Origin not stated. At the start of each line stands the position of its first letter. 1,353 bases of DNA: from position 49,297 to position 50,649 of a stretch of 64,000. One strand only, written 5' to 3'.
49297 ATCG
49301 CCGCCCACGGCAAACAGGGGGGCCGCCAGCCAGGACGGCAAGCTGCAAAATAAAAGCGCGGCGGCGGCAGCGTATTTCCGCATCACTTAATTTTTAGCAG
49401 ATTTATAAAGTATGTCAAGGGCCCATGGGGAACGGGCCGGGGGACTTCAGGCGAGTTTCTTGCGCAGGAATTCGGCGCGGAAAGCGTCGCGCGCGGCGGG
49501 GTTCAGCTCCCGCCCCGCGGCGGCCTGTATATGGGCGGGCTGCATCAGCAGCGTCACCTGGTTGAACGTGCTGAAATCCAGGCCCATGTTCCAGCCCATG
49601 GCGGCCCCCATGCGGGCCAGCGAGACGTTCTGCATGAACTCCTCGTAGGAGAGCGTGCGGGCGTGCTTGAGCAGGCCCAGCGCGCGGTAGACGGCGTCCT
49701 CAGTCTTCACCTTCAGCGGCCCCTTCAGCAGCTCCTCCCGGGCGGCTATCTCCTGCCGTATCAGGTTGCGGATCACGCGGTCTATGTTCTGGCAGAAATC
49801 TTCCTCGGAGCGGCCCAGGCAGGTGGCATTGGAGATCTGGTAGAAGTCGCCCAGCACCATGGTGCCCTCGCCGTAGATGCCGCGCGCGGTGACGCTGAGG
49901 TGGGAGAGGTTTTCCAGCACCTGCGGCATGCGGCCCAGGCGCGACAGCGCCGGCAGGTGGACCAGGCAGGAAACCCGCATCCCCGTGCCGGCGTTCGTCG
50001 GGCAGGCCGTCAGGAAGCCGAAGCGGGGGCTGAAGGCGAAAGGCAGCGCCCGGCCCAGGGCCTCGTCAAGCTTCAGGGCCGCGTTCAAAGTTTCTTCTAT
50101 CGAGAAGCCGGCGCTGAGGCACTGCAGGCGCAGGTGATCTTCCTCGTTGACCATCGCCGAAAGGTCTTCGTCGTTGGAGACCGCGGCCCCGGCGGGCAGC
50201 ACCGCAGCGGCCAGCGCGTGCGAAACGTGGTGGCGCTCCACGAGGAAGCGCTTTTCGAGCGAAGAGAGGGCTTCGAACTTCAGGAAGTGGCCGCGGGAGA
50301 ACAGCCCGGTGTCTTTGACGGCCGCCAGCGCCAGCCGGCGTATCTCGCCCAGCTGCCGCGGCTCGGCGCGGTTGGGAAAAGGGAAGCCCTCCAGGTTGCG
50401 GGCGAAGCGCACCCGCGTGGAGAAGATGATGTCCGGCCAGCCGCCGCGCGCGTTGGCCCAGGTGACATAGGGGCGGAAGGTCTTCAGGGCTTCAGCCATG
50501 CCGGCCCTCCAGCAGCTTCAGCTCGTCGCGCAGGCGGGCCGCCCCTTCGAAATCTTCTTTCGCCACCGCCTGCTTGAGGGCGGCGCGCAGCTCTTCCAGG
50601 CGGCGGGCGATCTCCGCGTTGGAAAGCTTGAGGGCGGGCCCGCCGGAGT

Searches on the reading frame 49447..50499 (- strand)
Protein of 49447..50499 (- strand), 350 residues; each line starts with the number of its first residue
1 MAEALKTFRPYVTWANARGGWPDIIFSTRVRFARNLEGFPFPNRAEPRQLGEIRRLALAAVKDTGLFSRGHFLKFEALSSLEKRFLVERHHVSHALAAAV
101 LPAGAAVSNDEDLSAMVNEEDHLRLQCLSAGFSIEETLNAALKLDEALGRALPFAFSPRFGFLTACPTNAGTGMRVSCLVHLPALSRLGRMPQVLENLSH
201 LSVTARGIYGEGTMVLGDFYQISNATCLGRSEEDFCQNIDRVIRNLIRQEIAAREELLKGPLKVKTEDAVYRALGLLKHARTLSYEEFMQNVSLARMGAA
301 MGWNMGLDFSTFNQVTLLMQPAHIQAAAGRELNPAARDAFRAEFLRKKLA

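Call 80: search_protein_families(library=pfam, proteins=[window:49447-50499:-], max_evalue=0.00001)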
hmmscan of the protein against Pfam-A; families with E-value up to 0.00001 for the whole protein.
window:49447-50499:- (350 aa): 1 family
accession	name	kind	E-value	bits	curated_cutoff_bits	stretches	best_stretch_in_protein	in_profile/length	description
PF00217.24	ATP-gua_Ptrans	-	1.3e-54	185.1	22.4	1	58-251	7-201/203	ATP:guanido phosphotransferase, C-terminal catalytic domain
